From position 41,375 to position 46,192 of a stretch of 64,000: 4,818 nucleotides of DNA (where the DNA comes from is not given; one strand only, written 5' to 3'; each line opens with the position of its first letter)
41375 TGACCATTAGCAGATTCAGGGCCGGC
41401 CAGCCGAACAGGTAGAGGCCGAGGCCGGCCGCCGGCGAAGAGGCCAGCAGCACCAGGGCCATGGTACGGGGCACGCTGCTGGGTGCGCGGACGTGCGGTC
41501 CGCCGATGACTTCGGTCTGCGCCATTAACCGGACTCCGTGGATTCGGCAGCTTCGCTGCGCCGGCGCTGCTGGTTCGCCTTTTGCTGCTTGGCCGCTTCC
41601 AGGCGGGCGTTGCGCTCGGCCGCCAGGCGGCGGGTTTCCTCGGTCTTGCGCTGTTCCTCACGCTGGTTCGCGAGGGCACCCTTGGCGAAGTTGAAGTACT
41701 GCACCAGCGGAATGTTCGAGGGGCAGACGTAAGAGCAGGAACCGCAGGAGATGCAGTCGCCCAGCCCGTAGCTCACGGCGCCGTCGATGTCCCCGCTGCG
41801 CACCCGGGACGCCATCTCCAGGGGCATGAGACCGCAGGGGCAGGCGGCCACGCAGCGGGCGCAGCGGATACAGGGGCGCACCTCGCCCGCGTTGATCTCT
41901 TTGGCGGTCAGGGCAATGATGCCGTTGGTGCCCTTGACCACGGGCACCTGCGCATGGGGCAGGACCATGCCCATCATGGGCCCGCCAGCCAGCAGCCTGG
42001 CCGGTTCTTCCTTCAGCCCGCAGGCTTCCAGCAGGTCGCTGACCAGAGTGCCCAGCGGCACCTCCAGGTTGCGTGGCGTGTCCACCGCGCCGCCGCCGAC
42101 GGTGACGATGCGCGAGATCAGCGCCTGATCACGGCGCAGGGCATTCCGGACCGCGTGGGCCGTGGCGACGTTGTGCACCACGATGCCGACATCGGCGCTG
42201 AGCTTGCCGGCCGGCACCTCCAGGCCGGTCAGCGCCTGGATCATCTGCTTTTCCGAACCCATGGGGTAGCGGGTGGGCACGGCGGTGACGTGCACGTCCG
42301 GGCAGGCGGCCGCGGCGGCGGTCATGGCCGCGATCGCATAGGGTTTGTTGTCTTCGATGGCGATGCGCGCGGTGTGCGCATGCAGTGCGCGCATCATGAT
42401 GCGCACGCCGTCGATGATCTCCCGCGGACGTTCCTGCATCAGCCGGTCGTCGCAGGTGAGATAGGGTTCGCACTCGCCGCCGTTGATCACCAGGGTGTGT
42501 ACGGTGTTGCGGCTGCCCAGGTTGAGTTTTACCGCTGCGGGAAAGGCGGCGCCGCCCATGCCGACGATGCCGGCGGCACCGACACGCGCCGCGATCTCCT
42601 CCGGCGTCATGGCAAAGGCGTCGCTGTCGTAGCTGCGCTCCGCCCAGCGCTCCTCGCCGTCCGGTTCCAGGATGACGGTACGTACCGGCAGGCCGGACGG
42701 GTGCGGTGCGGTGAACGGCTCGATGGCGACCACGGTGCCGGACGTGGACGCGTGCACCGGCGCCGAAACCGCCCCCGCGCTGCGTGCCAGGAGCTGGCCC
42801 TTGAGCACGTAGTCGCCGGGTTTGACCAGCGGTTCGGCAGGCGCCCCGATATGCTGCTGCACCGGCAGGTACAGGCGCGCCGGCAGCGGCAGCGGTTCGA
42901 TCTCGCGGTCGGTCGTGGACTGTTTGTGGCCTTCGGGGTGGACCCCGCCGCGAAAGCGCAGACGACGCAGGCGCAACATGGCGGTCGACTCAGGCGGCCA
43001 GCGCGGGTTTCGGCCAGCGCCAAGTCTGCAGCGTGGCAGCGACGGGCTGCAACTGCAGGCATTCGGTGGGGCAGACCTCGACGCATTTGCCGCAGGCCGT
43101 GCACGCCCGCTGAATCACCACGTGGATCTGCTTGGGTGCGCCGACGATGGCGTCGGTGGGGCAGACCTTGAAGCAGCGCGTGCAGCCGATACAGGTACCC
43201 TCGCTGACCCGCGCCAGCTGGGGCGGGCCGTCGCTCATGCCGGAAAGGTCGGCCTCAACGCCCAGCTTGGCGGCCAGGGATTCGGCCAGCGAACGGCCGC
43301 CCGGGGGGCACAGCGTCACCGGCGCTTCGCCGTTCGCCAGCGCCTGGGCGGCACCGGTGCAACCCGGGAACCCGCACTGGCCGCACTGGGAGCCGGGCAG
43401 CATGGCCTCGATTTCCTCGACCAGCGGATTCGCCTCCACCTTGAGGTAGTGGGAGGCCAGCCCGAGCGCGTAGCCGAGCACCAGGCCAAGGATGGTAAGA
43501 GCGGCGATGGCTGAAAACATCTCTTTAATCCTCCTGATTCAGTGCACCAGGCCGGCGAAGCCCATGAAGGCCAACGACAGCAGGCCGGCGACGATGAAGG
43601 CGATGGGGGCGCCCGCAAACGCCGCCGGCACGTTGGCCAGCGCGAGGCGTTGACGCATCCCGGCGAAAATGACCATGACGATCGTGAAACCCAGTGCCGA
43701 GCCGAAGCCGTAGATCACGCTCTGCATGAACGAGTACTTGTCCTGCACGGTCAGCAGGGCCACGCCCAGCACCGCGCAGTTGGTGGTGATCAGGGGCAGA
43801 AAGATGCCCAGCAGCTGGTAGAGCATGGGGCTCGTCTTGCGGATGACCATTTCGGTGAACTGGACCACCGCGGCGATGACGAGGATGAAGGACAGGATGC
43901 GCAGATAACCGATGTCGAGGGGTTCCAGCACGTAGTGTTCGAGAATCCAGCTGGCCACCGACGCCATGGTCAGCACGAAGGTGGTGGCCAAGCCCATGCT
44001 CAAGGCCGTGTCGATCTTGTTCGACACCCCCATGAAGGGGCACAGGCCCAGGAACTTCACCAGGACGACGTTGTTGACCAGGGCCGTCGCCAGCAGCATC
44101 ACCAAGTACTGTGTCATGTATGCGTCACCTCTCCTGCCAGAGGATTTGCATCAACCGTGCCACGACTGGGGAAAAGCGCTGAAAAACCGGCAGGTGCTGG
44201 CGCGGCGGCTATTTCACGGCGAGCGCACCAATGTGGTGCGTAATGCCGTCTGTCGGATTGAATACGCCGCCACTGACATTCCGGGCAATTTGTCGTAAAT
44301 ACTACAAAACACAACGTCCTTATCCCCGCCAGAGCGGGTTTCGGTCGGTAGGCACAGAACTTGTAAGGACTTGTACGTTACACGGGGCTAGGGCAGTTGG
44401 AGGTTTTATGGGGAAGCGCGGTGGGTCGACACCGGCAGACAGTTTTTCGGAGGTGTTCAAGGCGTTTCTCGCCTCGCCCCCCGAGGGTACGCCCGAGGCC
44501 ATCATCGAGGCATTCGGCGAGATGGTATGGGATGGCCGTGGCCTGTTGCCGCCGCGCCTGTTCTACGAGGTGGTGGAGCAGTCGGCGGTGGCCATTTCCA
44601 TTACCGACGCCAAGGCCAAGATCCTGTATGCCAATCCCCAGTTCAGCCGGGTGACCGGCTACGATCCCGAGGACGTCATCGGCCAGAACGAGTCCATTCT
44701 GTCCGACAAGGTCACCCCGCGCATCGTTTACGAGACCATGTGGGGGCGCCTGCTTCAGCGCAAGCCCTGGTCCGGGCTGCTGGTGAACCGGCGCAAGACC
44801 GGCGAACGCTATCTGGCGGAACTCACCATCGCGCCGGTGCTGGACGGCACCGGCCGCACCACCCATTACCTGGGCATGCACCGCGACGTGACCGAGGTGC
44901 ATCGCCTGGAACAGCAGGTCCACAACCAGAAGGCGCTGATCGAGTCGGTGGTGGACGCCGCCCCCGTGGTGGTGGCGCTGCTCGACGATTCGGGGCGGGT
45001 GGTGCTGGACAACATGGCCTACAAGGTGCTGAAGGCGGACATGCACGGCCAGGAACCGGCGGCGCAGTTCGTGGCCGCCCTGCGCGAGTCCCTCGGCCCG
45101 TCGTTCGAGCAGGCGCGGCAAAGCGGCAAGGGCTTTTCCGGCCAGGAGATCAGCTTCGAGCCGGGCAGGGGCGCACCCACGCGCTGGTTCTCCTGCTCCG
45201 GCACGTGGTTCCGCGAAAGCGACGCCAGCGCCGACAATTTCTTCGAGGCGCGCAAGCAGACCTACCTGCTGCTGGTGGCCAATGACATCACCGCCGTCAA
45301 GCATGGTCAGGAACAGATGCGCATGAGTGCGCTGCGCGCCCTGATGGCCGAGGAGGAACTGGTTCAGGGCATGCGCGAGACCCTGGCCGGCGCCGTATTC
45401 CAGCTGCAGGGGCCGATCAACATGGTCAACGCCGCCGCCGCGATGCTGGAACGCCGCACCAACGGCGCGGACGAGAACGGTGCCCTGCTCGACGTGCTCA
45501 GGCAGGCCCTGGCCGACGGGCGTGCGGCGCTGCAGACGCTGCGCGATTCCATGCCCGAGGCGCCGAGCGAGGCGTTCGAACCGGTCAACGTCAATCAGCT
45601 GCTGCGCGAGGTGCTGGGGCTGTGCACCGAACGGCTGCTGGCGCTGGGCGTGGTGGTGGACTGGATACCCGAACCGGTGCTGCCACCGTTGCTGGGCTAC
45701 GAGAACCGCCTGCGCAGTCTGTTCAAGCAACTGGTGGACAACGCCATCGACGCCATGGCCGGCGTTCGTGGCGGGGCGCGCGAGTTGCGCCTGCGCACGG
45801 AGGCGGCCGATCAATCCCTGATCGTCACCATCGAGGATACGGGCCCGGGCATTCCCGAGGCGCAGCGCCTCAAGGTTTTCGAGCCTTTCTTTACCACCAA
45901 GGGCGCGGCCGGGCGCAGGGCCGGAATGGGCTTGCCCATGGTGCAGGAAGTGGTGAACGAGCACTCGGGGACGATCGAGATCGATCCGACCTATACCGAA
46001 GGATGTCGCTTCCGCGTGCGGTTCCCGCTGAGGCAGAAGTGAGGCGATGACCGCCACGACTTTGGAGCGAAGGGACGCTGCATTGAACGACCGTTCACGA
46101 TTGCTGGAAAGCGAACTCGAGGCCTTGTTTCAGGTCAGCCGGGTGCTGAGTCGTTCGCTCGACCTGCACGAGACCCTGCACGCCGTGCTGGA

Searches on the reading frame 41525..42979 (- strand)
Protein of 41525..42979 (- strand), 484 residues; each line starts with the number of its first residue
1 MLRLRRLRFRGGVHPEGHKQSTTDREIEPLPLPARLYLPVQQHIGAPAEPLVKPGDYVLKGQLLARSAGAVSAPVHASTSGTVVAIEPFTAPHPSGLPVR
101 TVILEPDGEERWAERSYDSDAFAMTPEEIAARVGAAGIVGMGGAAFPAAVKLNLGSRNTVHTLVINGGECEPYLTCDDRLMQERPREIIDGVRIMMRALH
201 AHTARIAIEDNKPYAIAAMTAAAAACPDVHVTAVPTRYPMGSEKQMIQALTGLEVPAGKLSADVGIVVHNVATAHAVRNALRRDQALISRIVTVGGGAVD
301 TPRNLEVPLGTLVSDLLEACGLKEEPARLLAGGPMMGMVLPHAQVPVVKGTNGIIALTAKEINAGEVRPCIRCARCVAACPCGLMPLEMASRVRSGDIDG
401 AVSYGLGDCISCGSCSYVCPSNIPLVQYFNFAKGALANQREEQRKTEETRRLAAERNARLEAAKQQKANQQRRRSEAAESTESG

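Call 68: search_protein_families(library=pfam, proteins=[window:41525-42979:-], max_evalue=1e-8)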
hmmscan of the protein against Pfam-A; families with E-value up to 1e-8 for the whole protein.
window:41525-42979:- (484 aa): 3 families
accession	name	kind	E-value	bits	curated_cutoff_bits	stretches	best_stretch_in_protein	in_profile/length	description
PF01512.22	Complex1_51K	-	6.1e-53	179.2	31.2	1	134-278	2-149/150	Nuo51 FMN-binding domain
PF13375.12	RnfC_N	-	7.8e-38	129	25.6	1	8-109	2-101/101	RnfC Barrel sandwich hybrid domain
PF10531.15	SLBB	-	1.5e-11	44.3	27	1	291-338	1-54/55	SLBB domain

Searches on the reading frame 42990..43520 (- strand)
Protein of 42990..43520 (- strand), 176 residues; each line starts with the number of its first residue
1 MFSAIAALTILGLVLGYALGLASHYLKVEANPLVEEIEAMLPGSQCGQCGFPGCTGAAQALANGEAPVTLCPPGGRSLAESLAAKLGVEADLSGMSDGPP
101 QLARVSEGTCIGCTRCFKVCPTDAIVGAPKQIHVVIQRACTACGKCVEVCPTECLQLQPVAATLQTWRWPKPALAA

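Call 68: search_protein_families(library=pfam, proteins=[window:42990-43520:-], max_evalue=1e-8)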
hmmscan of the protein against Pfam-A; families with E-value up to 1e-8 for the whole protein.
window:42990-43520:- (176 aa): 6 families
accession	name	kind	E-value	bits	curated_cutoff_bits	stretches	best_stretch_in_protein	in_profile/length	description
PF14697.11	Fer4_21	-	2.3e-15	56.9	35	1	103-157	1-59/59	4Fe-4S dicluster domain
PF04060.18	FeS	-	1e-12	48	23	1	41-73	1-33/33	Putative Fe-S cluster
PF00037.32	Fer4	-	2.2e-11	43.5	21.1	0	105-125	3-23/24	4Fe-4S binding domain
PF13237.11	Fer4_10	-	3.4e-10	40.1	25.5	1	106-151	5-53/53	4Fe-4S dicluster domain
PF12838.12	Fer4_7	-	2.8e-09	37.7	27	0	109-154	1-52/52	4Fe-4S dicluster domain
PF12837.12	Fer4_6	-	9.6e-09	35.2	25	0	103-125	2-24/24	4Fe-4S binding domain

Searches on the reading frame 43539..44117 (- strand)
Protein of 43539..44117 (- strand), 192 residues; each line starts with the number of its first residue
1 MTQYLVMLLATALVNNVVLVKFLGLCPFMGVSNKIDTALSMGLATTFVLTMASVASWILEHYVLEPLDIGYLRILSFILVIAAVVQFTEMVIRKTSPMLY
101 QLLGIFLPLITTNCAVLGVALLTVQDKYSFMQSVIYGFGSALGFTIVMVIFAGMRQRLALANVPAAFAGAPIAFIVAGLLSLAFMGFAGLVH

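Call 68: search_protein_families(library=pfam, proteins=[window:43539-44117:-], max_evalue=1e-8)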
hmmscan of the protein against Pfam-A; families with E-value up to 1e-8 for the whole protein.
window:43539-44117:- (192 aa): 1 family
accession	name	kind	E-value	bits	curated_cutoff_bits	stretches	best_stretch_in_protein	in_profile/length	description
PF02508.19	Rnf-Nqr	-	8.3e-61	205.5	23.8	1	5-190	2-173/174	Rnf-Nqr subunit, membrane protein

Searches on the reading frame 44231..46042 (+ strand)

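Call 68: search_protein_families(library=pfam, proteins=[window:44231-46042:+], max_evalue=1e-8)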
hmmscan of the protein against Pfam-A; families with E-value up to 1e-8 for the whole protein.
window:44231-46042:+ (603 aa): 5 families
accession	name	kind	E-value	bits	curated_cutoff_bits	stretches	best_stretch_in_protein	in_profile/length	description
PF00989.32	PAS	-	1.5e-24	86.6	22.6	1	111-220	3-113/113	PAS fold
PF02518.31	HATPase_c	-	1.1e-22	81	26.4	1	490-601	2-110/111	Histidine kinase-, DNA gyrase B-, and HSP90-like ATPase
PF13426.13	PAS_9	-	8.8e-17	61.7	27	1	121-222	3-103/103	PAS domain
PF08448.16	PAS_4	-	1.4e-12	48.3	23.1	1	115-225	1-110/110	PAS fold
PF13188.13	PAS_8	-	3.8e-09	36.5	21.8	0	110-154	2-43/65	PAS domain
